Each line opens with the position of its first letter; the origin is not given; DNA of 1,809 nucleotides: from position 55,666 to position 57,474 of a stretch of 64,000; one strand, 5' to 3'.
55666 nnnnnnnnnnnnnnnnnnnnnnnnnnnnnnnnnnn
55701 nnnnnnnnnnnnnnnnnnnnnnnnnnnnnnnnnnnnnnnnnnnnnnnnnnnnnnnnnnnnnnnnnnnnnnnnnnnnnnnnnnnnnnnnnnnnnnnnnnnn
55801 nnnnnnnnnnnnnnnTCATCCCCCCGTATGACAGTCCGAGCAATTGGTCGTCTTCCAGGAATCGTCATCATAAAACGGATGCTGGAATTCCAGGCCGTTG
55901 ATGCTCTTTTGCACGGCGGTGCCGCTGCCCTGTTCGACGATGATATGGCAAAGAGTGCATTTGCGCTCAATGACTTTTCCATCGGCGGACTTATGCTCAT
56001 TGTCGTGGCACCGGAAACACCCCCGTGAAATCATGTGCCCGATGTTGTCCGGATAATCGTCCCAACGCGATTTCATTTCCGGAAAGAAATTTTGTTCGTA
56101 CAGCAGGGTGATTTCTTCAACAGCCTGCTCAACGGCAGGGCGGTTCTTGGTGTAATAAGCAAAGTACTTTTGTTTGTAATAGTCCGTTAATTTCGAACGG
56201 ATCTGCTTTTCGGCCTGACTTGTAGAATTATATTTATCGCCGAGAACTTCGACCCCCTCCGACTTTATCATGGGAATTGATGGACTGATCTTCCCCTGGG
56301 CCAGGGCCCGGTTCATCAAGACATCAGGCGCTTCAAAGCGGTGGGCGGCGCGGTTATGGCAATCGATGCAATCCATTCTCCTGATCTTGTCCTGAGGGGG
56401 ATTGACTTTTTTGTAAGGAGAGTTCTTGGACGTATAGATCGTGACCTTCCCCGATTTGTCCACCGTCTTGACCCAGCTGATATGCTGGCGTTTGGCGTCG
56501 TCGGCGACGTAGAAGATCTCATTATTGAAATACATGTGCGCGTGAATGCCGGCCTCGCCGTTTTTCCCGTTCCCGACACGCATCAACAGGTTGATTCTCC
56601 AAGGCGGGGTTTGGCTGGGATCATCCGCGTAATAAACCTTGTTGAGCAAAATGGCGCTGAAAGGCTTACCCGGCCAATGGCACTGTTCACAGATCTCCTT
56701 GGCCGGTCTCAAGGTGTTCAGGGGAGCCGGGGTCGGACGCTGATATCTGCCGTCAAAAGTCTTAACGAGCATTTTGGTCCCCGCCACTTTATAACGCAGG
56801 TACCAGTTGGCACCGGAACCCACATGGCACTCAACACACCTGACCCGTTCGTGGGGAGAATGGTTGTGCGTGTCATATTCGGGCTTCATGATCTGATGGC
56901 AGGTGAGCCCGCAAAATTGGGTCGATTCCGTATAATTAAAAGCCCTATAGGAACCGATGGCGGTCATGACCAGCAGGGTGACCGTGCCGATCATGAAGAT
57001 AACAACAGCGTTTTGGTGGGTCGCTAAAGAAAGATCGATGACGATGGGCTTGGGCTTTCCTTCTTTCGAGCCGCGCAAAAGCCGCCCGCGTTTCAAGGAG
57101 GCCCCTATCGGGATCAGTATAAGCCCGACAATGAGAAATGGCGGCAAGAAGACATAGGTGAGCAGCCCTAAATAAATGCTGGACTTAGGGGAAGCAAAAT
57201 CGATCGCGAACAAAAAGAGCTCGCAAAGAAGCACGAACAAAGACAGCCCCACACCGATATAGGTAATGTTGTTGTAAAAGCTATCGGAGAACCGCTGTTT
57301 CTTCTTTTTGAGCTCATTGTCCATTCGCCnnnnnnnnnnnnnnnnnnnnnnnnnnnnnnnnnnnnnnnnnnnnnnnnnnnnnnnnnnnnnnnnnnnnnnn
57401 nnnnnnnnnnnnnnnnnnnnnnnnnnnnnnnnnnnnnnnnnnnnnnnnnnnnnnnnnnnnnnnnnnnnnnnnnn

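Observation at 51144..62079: Compact porin-cytochrome EET locus in one operon with hemA and a receiver protein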

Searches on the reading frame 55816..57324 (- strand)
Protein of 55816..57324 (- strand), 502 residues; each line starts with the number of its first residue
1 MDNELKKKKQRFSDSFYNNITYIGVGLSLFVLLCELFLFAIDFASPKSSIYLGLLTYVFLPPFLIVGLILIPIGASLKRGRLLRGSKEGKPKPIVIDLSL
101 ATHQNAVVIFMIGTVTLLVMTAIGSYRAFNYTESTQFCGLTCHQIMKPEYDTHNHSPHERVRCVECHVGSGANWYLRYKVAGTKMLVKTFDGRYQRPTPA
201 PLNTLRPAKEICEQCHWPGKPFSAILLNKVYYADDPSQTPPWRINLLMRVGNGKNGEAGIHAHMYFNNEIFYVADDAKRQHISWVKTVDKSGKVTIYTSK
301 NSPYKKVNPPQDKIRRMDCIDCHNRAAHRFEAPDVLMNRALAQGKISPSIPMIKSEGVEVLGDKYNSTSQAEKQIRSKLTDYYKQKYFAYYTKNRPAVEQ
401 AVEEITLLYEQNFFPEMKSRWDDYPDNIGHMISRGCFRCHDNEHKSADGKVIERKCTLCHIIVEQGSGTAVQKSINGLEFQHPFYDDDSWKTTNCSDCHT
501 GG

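Call 4: search_protein_families(library=pfam, proteins=[window:55816-57324:-], max_evalue=0.01)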
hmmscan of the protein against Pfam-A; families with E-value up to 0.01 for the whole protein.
window:55816-57324:- (502 aa): 4 families
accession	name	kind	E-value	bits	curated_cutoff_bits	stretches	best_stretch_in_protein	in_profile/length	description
PF03264.19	Cytochrom_NNT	-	9.6e-09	35.6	24.1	1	106-194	7-99/174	NapC/NirT cytochrome c family, N-terminal region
PF14522.11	Cytochrome_C7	-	8.2e-08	32.4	24.8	0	425-460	43-66/67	Cytochrome c7 and related cytochrome c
PF14537.11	Cytochrom_c3_2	-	1.4e-07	32.3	25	1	435-500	8-65/79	Cytochrome c3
PF22113.1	Mtrc-MtrF_II-IV_dom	-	0.0099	15.9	30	0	141-217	11-89/176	Outer membrane cytochrome MtrC/MtrF-like, domains II/IV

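Call 5: search_protein_families(library=ncbifam, proteins=[window:55816-57324:-], max_evalue=0.01)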
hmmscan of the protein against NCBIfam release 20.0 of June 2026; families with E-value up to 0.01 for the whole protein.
window:55816-57324:- (502 aa): 4 families
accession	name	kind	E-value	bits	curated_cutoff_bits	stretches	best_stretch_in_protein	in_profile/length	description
TIGR03153.1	cytochr_NrfH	equivalog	7e-13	48.8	134.2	1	110-216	3-109/138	cytochrome c nitrite reductase small subunit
NF047727.1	4hemeCytCCctA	equivalog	9e-05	22.6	180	1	430-500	34-105/109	tetraheme c-type cytochrome CctA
TIGR02162.1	torC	equivalog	0.00026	20.4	478.2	0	104-196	14-110/387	pentaheme c-type cytochrome TorC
NF011606.0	PRK15032.1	equivalog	0.00061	19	455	0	109-191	20-105/390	pentaheme c-type cytochrome TorC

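Call 19: find_homologous_proteins(query=window:55816-57324:-)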
Query window:55816-57324:- (502 aa): 6932 proteins with E <= 0.001 among 8000 candidates; the best 120 are listed.
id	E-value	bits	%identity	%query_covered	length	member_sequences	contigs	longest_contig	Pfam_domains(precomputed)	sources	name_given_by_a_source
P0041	0.0e+0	1187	99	100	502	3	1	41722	PF14537.12,PF03264.20,PF14522.12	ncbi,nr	ncbi:MAG: NapC/NirT family cytochrome c [Candidatus Omnitrophica bacterium]|nr:NapC/NirT family cyto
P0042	9.7e-272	920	75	100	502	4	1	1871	PF14537.12,PF03264.20,PF14522.12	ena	-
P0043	7.5e-269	911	75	99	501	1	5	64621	PF14537.12,PF03264.20,PF14522.12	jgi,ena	-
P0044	9.6e-269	911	74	100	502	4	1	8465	PF14537.12,PF03264.20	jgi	jgi:hypothetical protein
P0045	1.3e-267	907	74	100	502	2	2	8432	PF14537.12,PF03264.20,PF14522.12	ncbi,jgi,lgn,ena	-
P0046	4.4e-261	885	71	100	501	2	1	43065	PF14537.12,PF03264.20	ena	-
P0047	1.0e-260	884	72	100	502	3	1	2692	PF14537.12,PF03264.20,PF14522.12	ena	-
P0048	5.7e-260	882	71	100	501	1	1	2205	PF03264.20,PF14522.12,PF22113.2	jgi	-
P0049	6.1e-259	878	71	100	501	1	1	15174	PF14537.12,PF03264.20,PF14522.12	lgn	-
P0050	7.1e-259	878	71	100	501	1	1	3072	PF14537.12,PF03264.20,PF14522.12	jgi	jgi:nitrate/TMAO reductase-like tetraheme cytochrome c subunit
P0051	5.0e-258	875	71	100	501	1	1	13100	PF14537.12,PF03264.20,PF14522.12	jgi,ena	-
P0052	8.4e-257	871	71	100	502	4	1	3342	PF14537.12,PF03264.20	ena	-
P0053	3.6e-254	862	70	100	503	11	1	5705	PF14537.12,PF03264.20,PF14522.12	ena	-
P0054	2.5e-253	860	69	100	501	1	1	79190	PF14537.12,PF03264.20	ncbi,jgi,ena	-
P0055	9.0e-249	845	68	98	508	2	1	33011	PF14537.12,PF03264.20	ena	-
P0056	8.7e-247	838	67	100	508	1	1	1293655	PF03264.20,PF14522.12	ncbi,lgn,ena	-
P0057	3.4e-246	836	67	100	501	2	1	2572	PF14537.12,PF03264.20,PF14522.12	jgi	-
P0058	3.1e-245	833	66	100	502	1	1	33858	PF14537.12,PF03264.20,PF14522.12,PF22113.2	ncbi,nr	ncbi:MAG: NapC/NirT family cytochrome c [Candidatus Omnitrophica bacterium]|nr:NapC/NirT family cyto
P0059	5.9e-245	832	66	100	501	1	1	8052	PF14537.12,PF03264.20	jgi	jgi:hypothetical protein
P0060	2.9e-243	826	67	100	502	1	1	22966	PF14537.12,PF03264.20,PF14522.12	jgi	jgi:hypothetical protein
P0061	1.1e-239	815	66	100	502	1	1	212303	PF14537.12,PF03264.20,PF14522.12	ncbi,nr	ncbi:MAG: NapC/NirT family cytochrome c [Candidatus Omnitrophica bacterium]|nr:NapC/NirT family cyto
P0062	3.4e-236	803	65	100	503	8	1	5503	PF14537.12,PF03264.20,PF14522.12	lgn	-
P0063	1.2e-234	798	67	95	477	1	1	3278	PF14537.12,PF03264.20,PF14522.12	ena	-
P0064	2.7e-233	794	65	100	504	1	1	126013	PF14537.12,PF03264.20,PF14522.12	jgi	jgi:NapC/NirT cytochrome c family, N-terminal region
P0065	3.0e-233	793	81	83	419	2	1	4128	PF03264.20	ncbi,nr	ncbi:MAG: NapC/NirT family cytochrome c, partial [Candidatus Omnitrophica bacterium]|nr:NapC/NirT fa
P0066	1.7e-232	791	65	100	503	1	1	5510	PF14537.12,PF03264.20,PF14522.12,PF22113.2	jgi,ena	-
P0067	1.7e-230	784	63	100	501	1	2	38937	PF14537.12,PF03264.20,PF14522.12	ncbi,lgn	-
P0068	1.5e-228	778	65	95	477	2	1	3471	PF14537.12,PF03264.20,PF14522.12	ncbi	-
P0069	8.4e-226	769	62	100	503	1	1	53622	PF14537.12,PF03264.20,PF14522.12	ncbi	-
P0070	2.6e-225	767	63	99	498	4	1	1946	PF03264.20,PF14522.12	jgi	-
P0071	1.6e-219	748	60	100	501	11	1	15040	PF14537.12,PF03264.20,PF14522.12,PF22113.2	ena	-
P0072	8.3e-218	742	60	100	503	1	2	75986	PF14537.12,PF03264.20,PF14522.12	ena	-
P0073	4.6e-214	730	59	99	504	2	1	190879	PF03264.20,PF14522.12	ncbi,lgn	-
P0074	4.1e-213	727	59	100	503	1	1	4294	PF14537.12,PF03264.20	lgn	-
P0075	6.8e-213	726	59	100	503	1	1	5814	PF03264.20,PF14522.12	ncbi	-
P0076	1.5e-210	719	59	100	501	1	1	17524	PF14537.12,PF03264.20,PF14522.12,PF22113.2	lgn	-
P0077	6.9e-208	710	58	99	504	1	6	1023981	PF14537.12,PF03264.20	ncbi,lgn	-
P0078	6.7e-207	706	58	100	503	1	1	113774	PF14537.12,PF03264.20,PF14522.12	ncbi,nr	ncbi:MAG: NapC/NirT family cytochrome c [Candidatus Omnitrophica bacterium]|nr:NapC/NirT family cyto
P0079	1.1e-206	706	59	99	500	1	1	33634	PF14537.12,PF03264.20,PF14522.12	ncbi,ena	-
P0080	1.2e-200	686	56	100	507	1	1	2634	PF14537.12,PF03264.20,PF14522.12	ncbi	-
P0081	1.6e-196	672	54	98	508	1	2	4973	PF03264.20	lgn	-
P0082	1.8e-196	672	53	99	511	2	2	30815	PF03264.20,PF14522.12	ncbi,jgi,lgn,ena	-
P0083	5.9e-195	667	53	100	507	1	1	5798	PF03264.20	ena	-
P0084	7.6e-195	667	70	76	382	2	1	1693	PF14537.12,PF03264.20,PF14522.12,PF22113.2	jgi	-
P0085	2.2e-193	662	56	94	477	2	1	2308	PF14537.12,PF03264.20,PF14522.12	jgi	jgi:hypothetical protein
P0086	3.2e-192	658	52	99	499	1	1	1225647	PF14537.12,PF03264.20,PF14522.12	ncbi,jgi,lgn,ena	ncbi:MAG: NapC/NirT family cytochrome c [Candidatus Omnitrophota bacterium]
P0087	4.1e-192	658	55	98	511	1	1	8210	PF03264.20,PF14522.12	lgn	-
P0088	1.5e-191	656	53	98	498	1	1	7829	PF03264.20,PF14522.12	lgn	-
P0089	1.5e-191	656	55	99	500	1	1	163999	PF14537.12,PF03264.20,PF14522.12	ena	-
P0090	4.1e-191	654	53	98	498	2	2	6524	PF03264.20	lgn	-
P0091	5.7e-191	654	54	99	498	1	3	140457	PF14537.12,PF03264.20,PF14522.12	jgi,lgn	jgi:hypothetical protein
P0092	1.4e-190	653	55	98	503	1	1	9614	PF14537.12,PF03264.20,PF14522.12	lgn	-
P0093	1.8e-190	652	53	99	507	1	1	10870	PF03264.20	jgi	jgi:nitrate/TMAO reductase-like tetraheme cytochrome c subunit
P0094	1.8e-189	649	54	98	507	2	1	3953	PF14537.12,PF03264.20,PF14522.12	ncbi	-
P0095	3.3e-189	648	53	99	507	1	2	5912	PF03264.20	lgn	-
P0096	4.3e-189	648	54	99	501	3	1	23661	PF14537.12,PF03264.20,PF14522.12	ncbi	-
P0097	7.8e-189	647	53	98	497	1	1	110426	PF14537.12,PF03264.20,PF14522.12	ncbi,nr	ncbi:MAG: NapC/NirT family cytochrome c [Candidatus Omnitrophica bacterium]|nr:NapC/NirT family cyto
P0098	2.4e-188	645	54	98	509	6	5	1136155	PF14537.12,PF03264.20,PF14522.12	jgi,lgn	jgi:hypothetical protein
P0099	2.5e-188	645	53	98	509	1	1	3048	PF14537.12,PF03264.20,PF14522.12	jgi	-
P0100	1.6e-187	643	52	99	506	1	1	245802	PF14537.12,PF03264.20,PF14522.12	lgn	-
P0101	1.8e-187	642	52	100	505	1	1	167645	PF03264.20,PF14522.12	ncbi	-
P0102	2.1e-187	642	52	99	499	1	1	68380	PF14537.12,PF03264.20,PF14522.12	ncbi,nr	ncbi:MAG: NapC/NirT family cytochrome c [Candidatus Omnitrophica bacterium]|nr:NapC/NirT family cyto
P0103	4.9e-187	641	54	98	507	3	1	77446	PF03264.20,PF14522.12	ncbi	-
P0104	1.3e-186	640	52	99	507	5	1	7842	PF03264.20,PF14522.12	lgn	-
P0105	2.1e-186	639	52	99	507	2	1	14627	PF03264.20,PF14522.12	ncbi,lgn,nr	ncbi:MAG: NapC/NirT family cytochrome c [Candidatus Omnitrophica bacterium]|nr:NapC/NirT family cyto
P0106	2.3e-186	639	52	98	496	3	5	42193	PF14537.12,PF03264.20,PF14522.12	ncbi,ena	-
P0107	6.8e-185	634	52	99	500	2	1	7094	PF14537.12,PF03264.20,PF02085.22,PF14522.12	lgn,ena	-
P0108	7.1e-185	634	51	100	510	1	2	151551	PF03264.20,PF14522.12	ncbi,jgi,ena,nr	ncbi:MAG TPA: NapC/NirT family cytochrome c [Candidatus Omnitrophota bacterium]|nr:NapC/NirT family 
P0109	9.4e-185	633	53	98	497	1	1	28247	PF14537.12,PF03264.20,PF02085.22,PF14522.12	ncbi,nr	ncbi:MAG: NapC/NirT family cytochrome c [Candidatus Omnitrophica bacterium]|nr:NapC/NirT family cyto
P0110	2.3e-184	632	51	98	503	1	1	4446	PF03264.20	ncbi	-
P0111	6.2e-184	631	51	99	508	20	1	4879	PF03264.20,PF14522.12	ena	-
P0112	2.3e-183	629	52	99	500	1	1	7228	PF14537.12,PF03264.20,PF14522.12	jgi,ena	-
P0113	2.9e-182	625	51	99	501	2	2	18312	PF03264.20,PF14522.12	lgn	-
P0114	2.9e-182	625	49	99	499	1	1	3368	PF14537.12,PF03264.20,PF14522.12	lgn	-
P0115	3.2e-182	625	52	99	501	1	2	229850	PF03264.20,PF14522.12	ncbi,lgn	-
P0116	5.2e-182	624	50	98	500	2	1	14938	PF14537.12,PF03264.20,PF14522.12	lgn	-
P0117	6.1e-182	624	50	99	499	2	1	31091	PF14537.12,PF03264.20,PF14522.12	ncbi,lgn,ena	-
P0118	1.4e-181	623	50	99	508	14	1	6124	PF03264.20,PF14522.12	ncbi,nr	ncbi:MAG TPA: cytochrome C [Candidatus Omnitrophica bacterium]|nr:cytochrome C [Candidatus Omnitroph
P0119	2.8e-181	622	51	99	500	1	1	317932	PF14537.12,PF03264.20,PF14522.12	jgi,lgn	-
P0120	2.5e-180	619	50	99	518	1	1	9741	PF03264.20,PF14522.12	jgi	-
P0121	2.7e-180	619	52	98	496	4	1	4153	PF03264.20,PF14522.12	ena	-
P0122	3.3e-180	618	52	100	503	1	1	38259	PF03264.20,PF14522.12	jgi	-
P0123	5.5e-180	618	51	100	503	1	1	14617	PF03264.20,PF02085.22,PF14522.12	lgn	-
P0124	1.3e-179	617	51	98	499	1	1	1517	PF03264.20,PF14522.12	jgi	-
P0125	1.8e-179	616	50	98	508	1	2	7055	PF03264.20,PF14522.12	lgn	-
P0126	2.4e-179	616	50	99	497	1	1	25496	PF14537.12,PF03264.20,PF14522.12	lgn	-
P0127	2.7e-179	615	50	98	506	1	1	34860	PF14537.12,PF03264.20,PF14522.12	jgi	jgi:hypothetical protein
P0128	4.4e-179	615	50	98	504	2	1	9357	PF14537.12,PF03264.20,PF14522.12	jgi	-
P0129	4.6e-179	615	50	98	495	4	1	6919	PF14537.12,PF03264.20,PF14522.12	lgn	-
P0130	5.7e-179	614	50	99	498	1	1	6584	PF03264.20,PF14522.12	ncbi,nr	ncbi:MAG: NapC/NirT family cytochrome c [Candidatus Omnitrophica bacterium]|nr:NapC/NirT family cyto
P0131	7.5e-179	614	49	100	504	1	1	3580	PF14537.12,PF03264.20,PF02085.22,PF14522.12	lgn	-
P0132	1.3e-178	613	50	99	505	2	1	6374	PF14537.12,PF03264.20,PF14522.12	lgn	-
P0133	2.5e-178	612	49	100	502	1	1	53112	PF14537.12,PF03264.20,PF14522.12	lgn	-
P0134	6.4e-178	611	52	99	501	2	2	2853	PF03264.20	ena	-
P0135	6.4e-178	611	48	100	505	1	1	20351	PF03264.20,PF14522.12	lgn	-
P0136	3.2e-177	609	50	99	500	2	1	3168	PF14537.12,PF03264.20,PF14522.12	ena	-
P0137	4.8e-177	608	49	99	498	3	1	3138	PF03264.20,PF14522.12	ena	-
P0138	5.2e-177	608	49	99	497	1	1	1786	PF14537.12,PF03264.20,PF14522.12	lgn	-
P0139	5.5e-177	608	49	98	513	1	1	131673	PF03264.20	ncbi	-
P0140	5.6e-177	608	49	99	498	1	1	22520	PF14537.12,PF03264.20,PF14522.12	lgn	-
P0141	6.7e-177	608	49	99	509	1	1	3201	PF14537.12,PF03264.20,PF14522.12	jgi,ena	-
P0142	7.4e-177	607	48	100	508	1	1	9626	PF03264.20,PF14522.12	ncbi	-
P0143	9.7e-177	607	49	99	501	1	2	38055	PF03264.20,PF14522.12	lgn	-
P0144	1.5e-176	606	49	99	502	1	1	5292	PF03264.20,PF14522.12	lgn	-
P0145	3.0e-176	605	49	98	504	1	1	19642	PF14537.12,PF03264.20,PF14522.12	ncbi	-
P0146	2.0e-175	603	49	99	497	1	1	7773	PF03264.20,PF14522.12,PF22113.2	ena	-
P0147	6.0e-175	601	51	98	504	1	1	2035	PF03264.20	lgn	-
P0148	7.0e-175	601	48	98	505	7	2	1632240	PF14537.12,PF03264.20,PF14522.12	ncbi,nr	ncbi:MAG: NapC/NirT family cytochrome c [Candidatus Omnitrophica bacterium]|nr:NapC/NirT family cyto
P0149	1.1e-174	600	48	99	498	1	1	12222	PF14537.12,PF03264.20,PF14522.12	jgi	-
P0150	2.4e-174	599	48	99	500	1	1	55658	PF14537.12,PF03264.20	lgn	-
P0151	2.7e-174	599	53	89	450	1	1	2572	PF14537.12,PF03264.20,PF14522.12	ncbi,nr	ncbi:MAG: NapC/NirT family cytochrome c, partial [Candidatus Omnitrophota bacterium]|nr:NapC/NirT fa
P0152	4.1e-174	598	49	95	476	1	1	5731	PF14537.12,PF03264.20,PF14522.12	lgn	-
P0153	4.3e-174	598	48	98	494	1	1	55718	PF14537.12,PF03264.20,PF14522.12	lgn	-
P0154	5.4e-174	598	48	99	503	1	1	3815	PF14537.12,PF03264.20,PF14522.12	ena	-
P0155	1.4e-173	597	50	98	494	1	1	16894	PF14537.12,PF03264.20,PF14522.12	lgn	-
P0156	1.5e-173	596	48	100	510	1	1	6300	PF03264.20,PF02085.22,PF14522.12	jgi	jgi:nitrate/TMAO reductase-like tetraheme cytochrome c subunit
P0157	1.6e-173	596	49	99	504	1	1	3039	PF14537.12,PF03264.20,PF14522.12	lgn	-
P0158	2.0e-173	596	49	97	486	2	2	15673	PF14537.12,PF03264.20,PF14522.12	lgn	-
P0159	2.3e-173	596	49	98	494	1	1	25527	PF14537.12,PF03264.20,PF14522.12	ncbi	-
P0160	2.3e-173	596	50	99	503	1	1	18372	PF14537.12,PF03264.20,PF02085.22,PF14522.12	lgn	-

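Call 32: search_solved_structures(query=window:55816-57324:-, max_evalue=0.1)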
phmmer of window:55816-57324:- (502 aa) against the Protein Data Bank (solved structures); distinct sequences matched with E-value up to 0.1: 1.
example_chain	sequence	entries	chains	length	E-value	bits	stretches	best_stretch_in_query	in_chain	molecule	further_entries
2j7a_C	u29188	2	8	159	0.00034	22.8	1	110-224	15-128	CYTOCHROME C QUINOL DEHYDROGENASE NRFH | NAPC/NIRT CYTOCHROME C FAMILY PROTEIN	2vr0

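Call 43: list_cluster_members(proteins=[P0148, P0101, P0097, P0102, P0105, P0108, P0109, P0118, P0130, P0041])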
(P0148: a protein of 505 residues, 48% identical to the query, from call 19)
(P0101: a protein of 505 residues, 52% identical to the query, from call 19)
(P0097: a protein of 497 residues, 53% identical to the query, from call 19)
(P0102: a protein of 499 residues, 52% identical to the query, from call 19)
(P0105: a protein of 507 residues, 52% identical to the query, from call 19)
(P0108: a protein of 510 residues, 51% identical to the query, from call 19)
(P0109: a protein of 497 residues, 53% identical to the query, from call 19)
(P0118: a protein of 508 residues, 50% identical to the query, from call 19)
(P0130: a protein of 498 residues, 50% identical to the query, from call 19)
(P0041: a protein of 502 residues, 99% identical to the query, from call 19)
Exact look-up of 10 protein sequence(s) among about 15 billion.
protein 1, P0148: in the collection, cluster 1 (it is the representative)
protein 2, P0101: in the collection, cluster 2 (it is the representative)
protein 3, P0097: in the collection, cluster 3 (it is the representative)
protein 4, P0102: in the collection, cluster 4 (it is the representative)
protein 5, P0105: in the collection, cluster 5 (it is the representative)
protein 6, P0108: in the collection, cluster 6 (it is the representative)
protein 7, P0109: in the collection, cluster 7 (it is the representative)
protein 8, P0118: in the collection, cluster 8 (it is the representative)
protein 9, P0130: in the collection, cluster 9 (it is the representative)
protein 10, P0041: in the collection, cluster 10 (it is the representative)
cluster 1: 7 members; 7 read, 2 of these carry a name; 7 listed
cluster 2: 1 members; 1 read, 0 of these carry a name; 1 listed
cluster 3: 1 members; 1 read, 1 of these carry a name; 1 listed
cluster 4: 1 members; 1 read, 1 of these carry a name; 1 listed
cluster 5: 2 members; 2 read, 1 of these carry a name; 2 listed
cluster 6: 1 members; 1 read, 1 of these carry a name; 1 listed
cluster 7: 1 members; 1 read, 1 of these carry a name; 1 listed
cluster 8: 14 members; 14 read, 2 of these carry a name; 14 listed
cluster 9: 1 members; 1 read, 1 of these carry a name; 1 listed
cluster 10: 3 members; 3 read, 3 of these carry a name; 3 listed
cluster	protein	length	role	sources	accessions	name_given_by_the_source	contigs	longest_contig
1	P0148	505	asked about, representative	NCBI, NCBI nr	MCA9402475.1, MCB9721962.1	MAG: NapC/NirT family cytochrome c [Candidatus Omnitrophica bacterium] | NapC/NirT family cytochrome c [Candidatus Omnitrophota bacterium]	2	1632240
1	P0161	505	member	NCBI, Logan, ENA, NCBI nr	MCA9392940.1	MAG: NapC/NirT family cytochrome c [Candidatus Omnitrophica bacterium] | NapC/NirT family cytochrome c [Candidatus Omnitrophota bacterium]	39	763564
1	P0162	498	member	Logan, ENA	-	-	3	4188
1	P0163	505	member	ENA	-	-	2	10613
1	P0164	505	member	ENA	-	-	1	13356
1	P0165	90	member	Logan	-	-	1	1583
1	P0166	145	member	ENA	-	-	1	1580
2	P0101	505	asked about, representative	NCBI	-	-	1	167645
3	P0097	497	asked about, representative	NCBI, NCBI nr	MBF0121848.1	MAG: NapC/NirT family cytochrome c [Candidatus Omnitrophica bacterium] | NapC/NirT family cytochrome c [Candidatus Omnitrophota bacterium]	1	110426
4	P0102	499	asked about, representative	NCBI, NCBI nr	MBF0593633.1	MAG: NapC/NirT family cytochrome c [Candidatus Omnitrophica bacterium] | NapC/NirT family cytochrome c [Candidatus Omnitrophota bacterium]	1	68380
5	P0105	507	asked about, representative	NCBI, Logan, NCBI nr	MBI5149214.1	MAG: NapC/NirT family cytochrome c [Candidatus Omnitrophica bacterium] | NapC/NirT family cytochrome c [Candidatus Omnitrophota bacterium]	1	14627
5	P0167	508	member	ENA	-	-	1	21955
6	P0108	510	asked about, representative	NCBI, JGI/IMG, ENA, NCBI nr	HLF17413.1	MAG TPA: NapC/NirT family cytochrome c [Candidatus Omnitrophota bacterium] | NapC/NirT family cytochrome c [Candidatus Omnitrophota bacterium]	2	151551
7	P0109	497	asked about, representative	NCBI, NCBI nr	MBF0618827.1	MAG: NapC/NirT family cytochrome c [Candidatus Omnitrophica bacterium] | NapC/NirT family cytochrome c [Candidatus Omnitrophota bacterium]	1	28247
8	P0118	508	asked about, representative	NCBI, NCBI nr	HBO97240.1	MAG TPA: cytochrome C [Candidatus Omnitrophica bacterium] | cytochrome C [Candidatus Omnitrophota bacterium]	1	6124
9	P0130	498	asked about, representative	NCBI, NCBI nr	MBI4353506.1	MAG: NapC/NirT family cytochrome c [Candidatus Omnitrophica bacterium] | NapC/NirT family cytochrome c [Candidatus Omnitrophota bacterium]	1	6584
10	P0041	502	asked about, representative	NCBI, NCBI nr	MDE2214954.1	MAG: NapC/NirT family cytochrome c [Candidatus Omnitrophica bacterium] | NapC/NirT family cytochrome c [Candidatus Omnitrophota bacterium]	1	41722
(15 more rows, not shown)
